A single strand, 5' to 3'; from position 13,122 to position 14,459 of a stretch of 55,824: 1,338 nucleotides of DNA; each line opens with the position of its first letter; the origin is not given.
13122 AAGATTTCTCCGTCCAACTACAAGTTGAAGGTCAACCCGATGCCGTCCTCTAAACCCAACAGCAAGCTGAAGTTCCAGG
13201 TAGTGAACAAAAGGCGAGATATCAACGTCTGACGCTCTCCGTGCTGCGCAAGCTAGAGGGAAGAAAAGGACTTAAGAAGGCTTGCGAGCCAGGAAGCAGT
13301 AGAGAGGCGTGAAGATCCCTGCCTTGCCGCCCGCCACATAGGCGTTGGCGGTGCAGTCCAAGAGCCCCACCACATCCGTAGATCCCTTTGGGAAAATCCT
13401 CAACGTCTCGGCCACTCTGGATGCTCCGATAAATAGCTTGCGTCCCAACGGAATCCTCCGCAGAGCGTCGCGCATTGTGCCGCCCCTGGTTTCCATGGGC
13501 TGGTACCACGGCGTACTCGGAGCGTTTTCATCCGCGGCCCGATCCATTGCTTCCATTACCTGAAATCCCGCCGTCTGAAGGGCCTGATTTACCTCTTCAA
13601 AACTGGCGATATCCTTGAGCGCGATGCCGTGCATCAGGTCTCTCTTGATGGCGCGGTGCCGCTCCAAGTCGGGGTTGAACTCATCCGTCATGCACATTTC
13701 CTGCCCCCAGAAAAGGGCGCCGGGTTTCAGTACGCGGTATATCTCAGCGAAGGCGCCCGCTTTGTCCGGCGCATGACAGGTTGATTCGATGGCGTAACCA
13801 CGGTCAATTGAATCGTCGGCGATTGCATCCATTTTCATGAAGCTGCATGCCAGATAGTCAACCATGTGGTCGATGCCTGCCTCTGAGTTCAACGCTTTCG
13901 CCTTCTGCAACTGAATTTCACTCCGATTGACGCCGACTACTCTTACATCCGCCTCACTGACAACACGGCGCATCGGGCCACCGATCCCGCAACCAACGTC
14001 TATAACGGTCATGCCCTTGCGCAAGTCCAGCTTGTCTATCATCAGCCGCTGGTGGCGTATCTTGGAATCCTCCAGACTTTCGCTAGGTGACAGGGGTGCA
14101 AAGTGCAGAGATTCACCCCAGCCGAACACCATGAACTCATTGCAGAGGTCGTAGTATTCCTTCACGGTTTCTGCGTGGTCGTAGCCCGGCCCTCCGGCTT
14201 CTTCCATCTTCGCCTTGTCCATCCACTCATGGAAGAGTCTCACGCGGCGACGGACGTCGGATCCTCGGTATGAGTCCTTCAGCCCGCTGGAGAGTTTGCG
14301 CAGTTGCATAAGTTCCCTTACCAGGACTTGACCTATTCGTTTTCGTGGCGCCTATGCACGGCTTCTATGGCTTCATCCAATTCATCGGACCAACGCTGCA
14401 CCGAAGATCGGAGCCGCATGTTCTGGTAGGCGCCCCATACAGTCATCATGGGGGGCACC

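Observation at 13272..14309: Full-length ERG6-like sterol C-24 methyltransferase homologue in a bacterial context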

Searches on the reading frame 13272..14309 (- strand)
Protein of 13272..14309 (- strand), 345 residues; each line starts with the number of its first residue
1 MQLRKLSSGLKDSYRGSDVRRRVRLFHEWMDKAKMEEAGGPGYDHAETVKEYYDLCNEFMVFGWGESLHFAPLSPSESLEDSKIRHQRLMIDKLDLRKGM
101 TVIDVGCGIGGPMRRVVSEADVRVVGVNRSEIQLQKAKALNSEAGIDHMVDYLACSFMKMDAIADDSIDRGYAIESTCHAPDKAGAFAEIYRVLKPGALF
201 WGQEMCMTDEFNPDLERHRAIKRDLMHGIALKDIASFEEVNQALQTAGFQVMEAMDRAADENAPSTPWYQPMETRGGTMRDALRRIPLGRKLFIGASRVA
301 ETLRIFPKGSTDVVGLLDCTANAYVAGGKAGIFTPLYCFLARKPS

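Call 3: search_protein_families(library=pfam, proteins=[window:13272-14309:-], max_evalue=0.01)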
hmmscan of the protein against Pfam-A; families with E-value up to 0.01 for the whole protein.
window:13272-14309:- (345 aa): 11 families
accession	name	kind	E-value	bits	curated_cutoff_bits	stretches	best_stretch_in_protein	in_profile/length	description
PF02353.26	CMAS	-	1.1e-18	67.9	27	1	45-255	6-216/273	Mycolic acid cyclopropane synthetase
PF08241.18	Methyltransf_11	-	7.6e-16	59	21.2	1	103-200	1-93/95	Methyltransferase domain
PF08498.15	Sterol_MT_C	-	9.8e-16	58.1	21.7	1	284-344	5-65/66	Sterol methyltransferase C-terminal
PF13847.12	Methyltransf_31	-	5.6e-14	52.5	27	1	97-216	2-123/145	Methyltransferase domain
PF13649.12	Methyltransf_25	-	3.9e-13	50.3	27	1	102-197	1-96/97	Methyltransferase domain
PF13489.12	Methyltransf_23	-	2.8e-08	34.1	27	1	96-253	20-163/164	Methyltransferase domain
PF01209.24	Ubie_methyltran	-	1.9e-07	31.1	20.1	1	89-203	38-152/233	ubiE/COQ5 methyltransferase family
PF08242.18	Methyltransf_12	-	3.6e-07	31.2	30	1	103-200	1-98/98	Methyltransferase domain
PF08003.17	Methyltransf_9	-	4.2e-06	26.4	23.8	1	83-163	101-180/315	Protein of unknown function (DUF1698)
PF01135.25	PCMT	-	0.0033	17.7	20.3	1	82-138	57-115/210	Protein-L-isoaspartate(D-aspartate) O-methyltransferase (PCMT)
PF01728.25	FtsJ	-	0.0038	17.6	24.1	1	91-138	13-60/181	FtsJ-like methyltransferase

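Call 4: search_protein_families(library=ncbifam, proteins=[window:13272-14309:-], max_evalue=0.01)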
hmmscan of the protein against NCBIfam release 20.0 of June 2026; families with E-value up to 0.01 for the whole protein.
window:13272-14309:- (345 aa): 31 families (the best 25 are shown)
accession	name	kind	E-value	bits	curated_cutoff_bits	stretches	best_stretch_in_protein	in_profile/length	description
NF041675.1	sarc_dimgly_tmase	equivalog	4.3e-17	62.9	550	1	47-258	10-219/278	sarcosine/dimethylglycine N-methyltransferase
NF040660.1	mycolic_MTase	equivalog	1.1e-14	54.7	390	1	45-144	4-106/283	cyclopropane mycolic acid synthase family methyltransferase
NF045667.1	MTase_DVU1556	equivalog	2.2e-13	50.2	155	1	90-257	14-168/213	DVU_1556 family methyltransferase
NF008686.0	PRK11705.1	equivalog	1.7e-12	47.1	400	1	49-152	116-222/383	cyclopropane fatty acyl phospholipid synthase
NF040703.1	cyclopro_CfaB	exception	2.1e-12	46.5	650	1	45-158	103-219/393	C17 cyclopropane fatty acid synthase CfaB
NF008823.0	PRK11873.1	subfamily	2.8e-09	36.8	263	1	95-255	74-229/272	arsenite methyltransferase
NF041537.1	ArsM_AhpD_UU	exception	4e-09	35.7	510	1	96-255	74-228/345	arsenite methyltransferase/AhpD domain selenoprotein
NF053839.1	CPFASynBruc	equivalog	1.3e-08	34.3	600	1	74-162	150-238/410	cyclopropane fatty acid synthase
NF041536.1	ArsM_DUF2284_UU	exception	1.8e-07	29.9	575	1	96-264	74-237/459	arsenite methyltransferase/DUF2284 domain selenoprotein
NF043040.1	corrin_prot_MT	hypoth_equivalog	3.5e-07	29.9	180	1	97-223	40-163/216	corrinoid protein-associated methyltransferase CpaM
TIGR01983.1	UbiG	equivalog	8.3e-07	28.5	102.95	1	95-199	46-148/228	bifunctional 2-polyprenyl-6-hydroxyphenol methylase/3-demethylubiquinol 3-O-methyltransferase UbiG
NF001244.0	PRK00216.1-5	equivalog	3.6e-06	26.4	216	1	89-201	39-152/236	bifunctional demethylmenaquinone methyltransferase/2-methoxy-6-polyprenyl-1,4-benzoquinol methylase UbiE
TIGR01934.1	MenG_MenH_UbiE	subfamily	7.2e-06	25.5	158.35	1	89-201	30-140/223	ubiquinone/menaquinone biosynthesis methyltransferase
NF040539.1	AST_met_ArsM_2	exception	2e-05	24.5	240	1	99-263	57-219/262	putative arsinothricin biosynthesis methyltransferase ArsM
NF001242.0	PRK00216.1-3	equivalog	3.5e-05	23.3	351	1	88-204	58-177/258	bifunctional demethylmenaquinone methyltransferase/2-methoxy-6-polyprenyl-1,4-benzoquinol methylase UbiE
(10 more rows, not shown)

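Call 5: search_solved_structures(query=window:13272-14309:-, max_evalue=0.001, show_alignments=2)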
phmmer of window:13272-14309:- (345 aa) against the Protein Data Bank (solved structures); distinct sequences matched with E-value up to 0.001: 32.
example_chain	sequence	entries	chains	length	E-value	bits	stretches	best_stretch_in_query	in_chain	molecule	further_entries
3bus_A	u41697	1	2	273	4e-22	82.2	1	47-199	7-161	Methyltransferase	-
8zc8_A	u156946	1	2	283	1.3e-18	70.7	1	46-257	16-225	MitM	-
21zq_A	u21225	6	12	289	1.4e-18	70.6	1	46-257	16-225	MitM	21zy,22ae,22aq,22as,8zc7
6uv6_A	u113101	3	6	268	2.4e-15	59.9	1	55-259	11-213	D-glucose O-methyltransferase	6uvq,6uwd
5gm1_A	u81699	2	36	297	5.2e-15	58.8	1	46-212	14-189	O-methylransferase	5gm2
1kpi_A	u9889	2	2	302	1.1e-14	57.7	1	46-154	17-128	CYCLOPROPANE-FATTY-ACYL-PHOSPHOLIPID SYNTHASE 2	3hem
5wp5_A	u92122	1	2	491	4e-14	55.9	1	90-258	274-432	Phosphomethylethanolamine N-methyltransferase 2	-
4pne_A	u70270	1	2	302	6.2e-14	55.3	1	81-207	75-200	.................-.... protein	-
5wp4_A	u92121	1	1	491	3.1e-12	49.7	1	88-258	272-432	Phosphoethanolamine N-methyltransferase 1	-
7v6h_A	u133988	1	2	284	3.1e-11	46.4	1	87-260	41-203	Cyclopropane fatty-acyl-phospholipid synthase-like methyltransferase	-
2fk7_A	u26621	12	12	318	4.1e-11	46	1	47-137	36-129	methoxy mycolic acid synthase 4 | Hydroxymycolate synthase MmaA4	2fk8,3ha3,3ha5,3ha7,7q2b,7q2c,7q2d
1tpy_A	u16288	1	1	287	6.9e-11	45.3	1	45-196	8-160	methoxy mycolic acid synthase 2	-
7qos_A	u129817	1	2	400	5.9e-10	42.2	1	47-234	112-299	Cyclopropane-fatty-acyl-phospholipid synthase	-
7l9u_A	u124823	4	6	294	1.1e-09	41.3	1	51-143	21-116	S-adenosylmethionine-dependent methyltransferase UmaA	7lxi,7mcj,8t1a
1l1e_A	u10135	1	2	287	1.6e-09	40.8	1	45-138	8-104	mycolic acid synthase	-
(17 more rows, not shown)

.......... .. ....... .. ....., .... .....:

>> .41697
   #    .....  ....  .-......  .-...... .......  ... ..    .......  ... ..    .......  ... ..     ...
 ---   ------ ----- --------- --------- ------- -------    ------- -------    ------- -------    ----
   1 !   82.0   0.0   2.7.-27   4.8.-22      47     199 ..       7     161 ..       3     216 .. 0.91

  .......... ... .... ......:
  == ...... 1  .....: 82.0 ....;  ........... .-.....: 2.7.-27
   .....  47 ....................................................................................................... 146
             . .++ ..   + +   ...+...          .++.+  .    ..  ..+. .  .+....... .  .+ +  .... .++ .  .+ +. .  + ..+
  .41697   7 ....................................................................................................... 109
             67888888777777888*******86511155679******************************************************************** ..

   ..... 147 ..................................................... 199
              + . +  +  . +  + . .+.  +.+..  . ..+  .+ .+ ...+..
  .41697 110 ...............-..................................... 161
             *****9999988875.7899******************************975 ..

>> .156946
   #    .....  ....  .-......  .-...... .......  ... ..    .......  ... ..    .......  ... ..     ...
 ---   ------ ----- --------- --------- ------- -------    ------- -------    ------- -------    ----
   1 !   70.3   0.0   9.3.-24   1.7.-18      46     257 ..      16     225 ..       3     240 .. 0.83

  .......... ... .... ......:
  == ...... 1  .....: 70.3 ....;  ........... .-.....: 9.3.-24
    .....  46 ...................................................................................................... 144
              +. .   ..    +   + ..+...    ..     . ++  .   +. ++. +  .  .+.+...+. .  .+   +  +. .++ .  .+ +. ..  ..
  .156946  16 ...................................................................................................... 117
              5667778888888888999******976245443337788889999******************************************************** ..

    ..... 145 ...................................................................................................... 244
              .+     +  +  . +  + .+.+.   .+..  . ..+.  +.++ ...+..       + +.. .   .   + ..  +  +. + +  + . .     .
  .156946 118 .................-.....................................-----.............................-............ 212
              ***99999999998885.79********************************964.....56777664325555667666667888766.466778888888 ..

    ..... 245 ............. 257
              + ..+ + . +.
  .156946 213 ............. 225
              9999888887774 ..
